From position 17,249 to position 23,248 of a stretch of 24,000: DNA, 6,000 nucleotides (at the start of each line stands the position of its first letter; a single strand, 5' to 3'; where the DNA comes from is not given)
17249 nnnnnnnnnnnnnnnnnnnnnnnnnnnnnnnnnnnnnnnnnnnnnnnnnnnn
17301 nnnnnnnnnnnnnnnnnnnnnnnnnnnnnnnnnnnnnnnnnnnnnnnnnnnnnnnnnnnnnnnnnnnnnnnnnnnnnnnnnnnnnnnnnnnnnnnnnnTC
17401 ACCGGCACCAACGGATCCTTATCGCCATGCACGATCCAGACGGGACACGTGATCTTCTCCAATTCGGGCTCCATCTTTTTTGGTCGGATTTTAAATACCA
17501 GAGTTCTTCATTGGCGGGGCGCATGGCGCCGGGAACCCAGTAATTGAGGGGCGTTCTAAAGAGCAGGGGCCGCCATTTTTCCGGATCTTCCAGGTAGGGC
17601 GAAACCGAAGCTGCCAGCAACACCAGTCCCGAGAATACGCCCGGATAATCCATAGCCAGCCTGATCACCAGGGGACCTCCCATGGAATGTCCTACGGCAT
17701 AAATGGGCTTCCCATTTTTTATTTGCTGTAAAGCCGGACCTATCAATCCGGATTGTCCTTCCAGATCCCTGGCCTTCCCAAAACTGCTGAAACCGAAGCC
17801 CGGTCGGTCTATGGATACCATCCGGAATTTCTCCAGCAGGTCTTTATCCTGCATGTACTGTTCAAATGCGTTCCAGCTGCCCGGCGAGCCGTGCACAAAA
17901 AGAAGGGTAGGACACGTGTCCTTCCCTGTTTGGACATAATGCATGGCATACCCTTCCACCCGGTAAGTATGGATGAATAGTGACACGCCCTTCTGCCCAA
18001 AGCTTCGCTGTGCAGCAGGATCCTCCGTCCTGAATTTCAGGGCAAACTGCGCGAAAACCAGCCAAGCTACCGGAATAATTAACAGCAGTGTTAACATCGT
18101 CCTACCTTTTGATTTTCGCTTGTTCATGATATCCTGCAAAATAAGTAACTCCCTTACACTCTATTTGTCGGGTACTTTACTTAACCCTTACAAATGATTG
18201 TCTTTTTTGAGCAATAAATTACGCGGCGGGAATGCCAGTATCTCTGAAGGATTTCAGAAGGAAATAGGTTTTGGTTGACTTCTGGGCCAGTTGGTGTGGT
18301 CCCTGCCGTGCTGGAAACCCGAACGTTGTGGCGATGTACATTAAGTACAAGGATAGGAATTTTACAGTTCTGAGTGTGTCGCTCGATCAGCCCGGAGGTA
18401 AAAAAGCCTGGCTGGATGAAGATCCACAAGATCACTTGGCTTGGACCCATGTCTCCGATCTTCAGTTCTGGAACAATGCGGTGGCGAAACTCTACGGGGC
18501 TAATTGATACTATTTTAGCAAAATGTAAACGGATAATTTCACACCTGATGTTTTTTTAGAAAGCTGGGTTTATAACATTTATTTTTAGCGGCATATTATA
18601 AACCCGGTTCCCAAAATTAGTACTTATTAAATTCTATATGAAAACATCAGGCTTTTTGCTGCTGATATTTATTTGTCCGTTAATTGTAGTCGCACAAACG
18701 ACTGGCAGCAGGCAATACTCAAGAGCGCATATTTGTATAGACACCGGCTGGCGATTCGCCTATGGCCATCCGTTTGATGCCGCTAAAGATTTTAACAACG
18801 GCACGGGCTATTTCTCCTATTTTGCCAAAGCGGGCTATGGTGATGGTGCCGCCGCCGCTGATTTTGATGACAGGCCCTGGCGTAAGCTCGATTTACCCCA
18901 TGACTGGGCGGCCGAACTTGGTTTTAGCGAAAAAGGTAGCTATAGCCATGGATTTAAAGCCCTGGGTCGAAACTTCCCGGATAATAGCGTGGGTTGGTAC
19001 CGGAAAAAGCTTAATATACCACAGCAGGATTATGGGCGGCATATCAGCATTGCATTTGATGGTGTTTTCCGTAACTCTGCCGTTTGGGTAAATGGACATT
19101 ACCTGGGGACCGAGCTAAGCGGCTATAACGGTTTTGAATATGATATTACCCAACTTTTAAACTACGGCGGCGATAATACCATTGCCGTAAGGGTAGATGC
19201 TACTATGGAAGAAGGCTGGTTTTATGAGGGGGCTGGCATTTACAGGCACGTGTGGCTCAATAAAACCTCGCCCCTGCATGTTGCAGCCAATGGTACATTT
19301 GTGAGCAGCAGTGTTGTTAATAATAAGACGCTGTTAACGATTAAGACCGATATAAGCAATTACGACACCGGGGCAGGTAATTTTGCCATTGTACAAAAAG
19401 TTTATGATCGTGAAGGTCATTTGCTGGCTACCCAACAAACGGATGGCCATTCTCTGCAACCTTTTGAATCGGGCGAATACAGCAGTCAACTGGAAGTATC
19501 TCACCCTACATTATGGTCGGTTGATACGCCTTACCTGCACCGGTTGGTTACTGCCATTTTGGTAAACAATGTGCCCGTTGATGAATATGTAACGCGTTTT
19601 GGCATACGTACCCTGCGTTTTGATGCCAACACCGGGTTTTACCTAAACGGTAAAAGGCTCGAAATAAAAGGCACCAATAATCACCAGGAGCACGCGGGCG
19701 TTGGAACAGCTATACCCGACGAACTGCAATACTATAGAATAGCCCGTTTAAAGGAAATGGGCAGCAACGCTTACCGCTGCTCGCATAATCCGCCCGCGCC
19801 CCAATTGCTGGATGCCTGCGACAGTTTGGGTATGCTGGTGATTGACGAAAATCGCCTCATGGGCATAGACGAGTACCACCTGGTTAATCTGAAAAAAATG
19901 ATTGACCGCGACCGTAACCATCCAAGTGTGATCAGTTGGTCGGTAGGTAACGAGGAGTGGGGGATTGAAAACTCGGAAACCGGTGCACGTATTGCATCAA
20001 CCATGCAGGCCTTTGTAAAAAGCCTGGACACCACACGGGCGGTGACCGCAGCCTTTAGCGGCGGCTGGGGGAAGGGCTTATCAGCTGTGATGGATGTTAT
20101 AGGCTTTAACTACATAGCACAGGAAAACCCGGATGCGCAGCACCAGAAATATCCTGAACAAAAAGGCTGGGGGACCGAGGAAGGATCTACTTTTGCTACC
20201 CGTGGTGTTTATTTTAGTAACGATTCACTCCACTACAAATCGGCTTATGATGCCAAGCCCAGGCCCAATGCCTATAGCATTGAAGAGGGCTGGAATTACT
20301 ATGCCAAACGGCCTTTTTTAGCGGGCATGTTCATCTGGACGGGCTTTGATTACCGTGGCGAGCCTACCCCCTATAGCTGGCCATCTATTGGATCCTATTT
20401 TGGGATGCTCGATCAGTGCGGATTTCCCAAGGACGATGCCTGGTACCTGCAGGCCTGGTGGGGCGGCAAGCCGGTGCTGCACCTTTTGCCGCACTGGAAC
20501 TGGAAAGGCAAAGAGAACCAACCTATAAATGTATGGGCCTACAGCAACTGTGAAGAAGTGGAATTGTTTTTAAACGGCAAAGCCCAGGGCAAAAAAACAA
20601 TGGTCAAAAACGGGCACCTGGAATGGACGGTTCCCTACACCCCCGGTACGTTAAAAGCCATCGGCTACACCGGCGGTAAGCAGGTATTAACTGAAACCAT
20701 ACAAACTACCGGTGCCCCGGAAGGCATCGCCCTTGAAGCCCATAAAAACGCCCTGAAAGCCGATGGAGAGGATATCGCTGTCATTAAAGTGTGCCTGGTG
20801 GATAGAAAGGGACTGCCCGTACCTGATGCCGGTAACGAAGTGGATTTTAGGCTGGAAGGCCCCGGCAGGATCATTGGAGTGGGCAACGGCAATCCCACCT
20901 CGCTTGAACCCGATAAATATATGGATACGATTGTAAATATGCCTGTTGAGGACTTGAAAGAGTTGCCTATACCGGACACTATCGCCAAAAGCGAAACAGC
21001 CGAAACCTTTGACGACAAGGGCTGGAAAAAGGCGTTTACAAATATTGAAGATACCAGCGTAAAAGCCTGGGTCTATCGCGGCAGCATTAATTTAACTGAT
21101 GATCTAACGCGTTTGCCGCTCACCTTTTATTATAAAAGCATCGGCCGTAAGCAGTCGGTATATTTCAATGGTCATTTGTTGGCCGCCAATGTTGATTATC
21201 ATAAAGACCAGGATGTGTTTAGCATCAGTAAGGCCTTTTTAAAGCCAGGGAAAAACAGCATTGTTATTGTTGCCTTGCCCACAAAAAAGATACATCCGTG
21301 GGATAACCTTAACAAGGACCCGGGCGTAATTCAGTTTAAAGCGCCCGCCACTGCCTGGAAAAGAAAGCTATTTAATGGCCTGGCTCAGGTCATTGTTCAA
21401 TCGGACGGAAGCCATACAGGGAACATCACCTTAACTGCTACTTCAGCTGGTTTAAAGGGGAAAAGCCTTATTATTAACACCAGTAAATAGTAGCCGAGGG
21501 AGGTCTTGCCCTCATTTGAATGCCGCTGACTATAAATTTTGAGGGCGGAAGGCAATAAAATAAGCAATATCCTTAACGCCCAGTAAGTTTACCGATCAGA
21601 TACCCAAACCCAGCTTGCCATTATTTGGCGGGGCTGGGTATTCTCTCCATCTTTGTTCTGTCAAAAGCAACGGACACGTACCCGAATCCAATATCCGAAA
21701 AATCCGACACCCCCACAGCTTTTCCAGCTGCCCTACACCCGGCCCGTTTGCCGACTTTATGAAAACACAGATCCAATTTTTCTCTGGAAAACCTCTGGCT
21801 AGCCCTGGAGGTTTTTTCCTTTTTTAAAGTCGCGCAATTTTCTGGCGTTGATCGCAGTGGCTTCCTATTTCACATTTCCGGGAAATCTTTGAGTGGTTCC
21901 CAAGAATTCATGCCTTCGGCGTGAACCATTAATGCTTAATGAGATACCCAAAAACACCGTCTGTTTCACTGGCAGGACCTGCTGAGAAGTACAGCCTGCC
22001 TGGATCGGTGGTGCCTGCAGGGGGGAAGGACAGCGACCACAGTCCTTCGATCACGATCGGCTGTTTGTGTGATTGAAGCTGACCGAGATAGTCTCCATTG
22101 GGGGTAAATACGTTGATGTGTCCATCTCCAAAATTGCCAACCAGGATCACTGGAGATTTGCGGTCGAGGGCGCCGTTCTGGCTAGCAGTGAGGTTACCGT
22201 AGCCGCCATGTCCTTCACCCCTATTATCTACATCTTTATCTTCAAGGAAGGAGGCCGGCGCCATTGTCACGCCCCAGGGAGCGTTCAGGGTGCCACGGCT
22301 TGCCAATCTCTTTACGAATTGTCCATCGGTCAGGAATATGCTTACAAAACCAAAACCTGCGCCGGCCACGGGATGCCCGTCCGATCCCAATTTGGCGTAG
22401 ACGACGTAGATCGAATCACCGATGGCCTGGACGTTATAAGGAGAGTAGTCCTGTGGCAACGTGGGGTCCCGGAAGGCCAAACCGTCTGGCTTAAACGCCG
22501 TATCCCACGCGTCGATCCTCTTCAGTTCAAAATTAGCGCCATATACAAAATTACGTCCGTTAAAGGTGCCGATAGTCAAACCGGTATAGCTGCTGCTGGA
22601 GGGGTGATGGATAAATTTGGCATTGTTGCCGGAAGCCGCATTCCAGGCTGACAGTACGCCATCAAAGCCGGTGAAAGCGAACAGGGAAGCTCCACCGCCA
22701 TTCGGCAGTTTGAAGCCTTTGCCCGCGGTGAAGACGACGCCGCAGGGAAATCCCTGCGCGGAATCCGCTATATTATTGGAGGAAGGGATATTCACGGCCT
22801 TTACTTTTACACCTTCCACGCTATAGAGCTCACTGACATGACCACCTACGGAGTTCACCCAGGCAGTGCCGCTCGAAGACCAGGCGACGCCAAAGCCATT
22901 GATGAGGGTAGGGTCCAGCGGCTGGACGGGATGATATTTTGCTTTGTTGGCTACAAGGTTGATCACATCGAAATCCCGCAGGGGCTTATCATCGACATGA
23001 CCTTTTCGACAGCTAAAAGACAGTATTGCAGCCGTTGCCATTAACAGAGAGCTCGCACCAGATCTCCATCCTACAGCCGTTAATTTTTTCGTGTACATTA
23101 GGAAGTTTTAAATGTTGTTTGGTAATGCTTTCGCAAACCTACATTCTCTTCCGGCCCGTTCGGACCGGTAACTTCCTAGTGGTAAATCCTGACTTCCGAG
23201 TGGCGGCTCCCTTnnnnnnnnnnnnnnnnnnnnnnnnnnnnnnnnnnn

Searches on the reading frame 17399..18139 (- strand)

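Call 12: search_protein_families(library=pfam, proteins=[window:17399-18139:-], max_evalue=0.001)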
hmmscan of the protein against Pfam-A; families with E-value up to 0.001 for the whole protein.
window:17399-18139:- (246 aa): 5 families
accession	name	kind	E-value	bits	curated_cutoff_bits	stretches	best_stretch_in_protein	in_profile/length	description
PF00561.26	Abhydrolase_1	-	4.2e-19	69.6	25.8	1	77-193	1-120/245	alpha/beta hydrolase fold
PF12697.13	Abhydrolase_6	-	4.2e-13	50.9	26.3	1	79-208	1-122/217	Alpha/beta hydrolase family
PF12146.15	Hydrolase_4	-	5e-10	39.5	27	1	78-197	6-130/239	Serine aminopeptidase, S33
PF06342.18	DUF1057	-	0.0001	21.9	21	1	74-175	33-133/297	Alpha/beta hydrolase of unknown function (DUF1057)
PF00756.26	Esterase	-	0.00018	21.8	22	1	147-226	118-168/251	Putative esterase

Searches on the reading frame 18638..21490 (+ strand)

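Call 12: search_protein_families(library=pfam, proteins=[window:18638-21490:+], max_evalue=0.001)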
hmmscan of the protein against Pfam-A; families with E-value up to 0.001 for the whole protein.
window:18638-21490:+ (950 aa): 9 families
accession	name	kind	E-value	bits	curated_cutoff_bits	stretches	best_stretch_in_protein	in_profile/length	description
PF02836.23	Glyco_hydro_2_C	-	4e-30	105.4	21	1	333-497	7-186/302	Glycosyl hydrolases family 2, TIM barrel domain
PF18565.7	Glyco_hydro2_C5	-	4e-27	94.5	32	2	697-760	1-64/103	Glycoside hydrolase family 2 C-terminal domain 5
PF16355.11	DUF4982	-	1.7e-23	82.8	23.9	1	628-683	2-60/61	Domain of unknown function (DUF4982)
PF02837.24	Glyco_hydro_2_N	-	4.7e-23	82.4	28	1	81-209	31-167/169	Glycosyl hydrolases family 2, sugar binding domain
PF00703.27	Glyco_hydro_2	-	2e-12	48.3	23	1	220-324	6-109/109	Glycosyl hydrolases family 2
PF22666.2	Glyco_hydro_2_N2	-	3e-11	44.1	27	1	120-193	51-124/167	Glycosyl hydrolase 2 galactose-binding domain-like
PF13364.12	BetaGal_ABD2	-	1.1e-08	36.2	23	1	115-190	33-110/112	Beta-galactosidase second all-beta domain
PF21467.3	BetaGal_gal-bd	-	5.5e-05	23.7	27.3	0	119-158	2-39/62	Beta-galactosidase, galactose-binding domain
PF09134.16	Invasin_D3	-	0.00034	21.5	33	0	697-748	5-55/98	Invasin, domain 3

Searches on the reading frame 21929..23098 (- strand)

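Call 13: search_protein_families(library=ncbifam, proteins=[window:21929-23098:-], max_evalue=0.001)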
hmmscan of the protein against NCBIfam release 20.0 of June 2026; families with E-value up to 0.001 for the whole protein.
window:21929-23098:- (389 aa): 1 family
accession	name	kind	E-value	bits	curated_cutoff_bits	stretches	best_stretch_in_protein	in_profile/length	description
TIGR03118.1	PEPCTERM_chp_1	hypoth_equivalog_domain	1.6e-68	231.2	79.95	2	45-297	3-272/336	TIGR03118 family protein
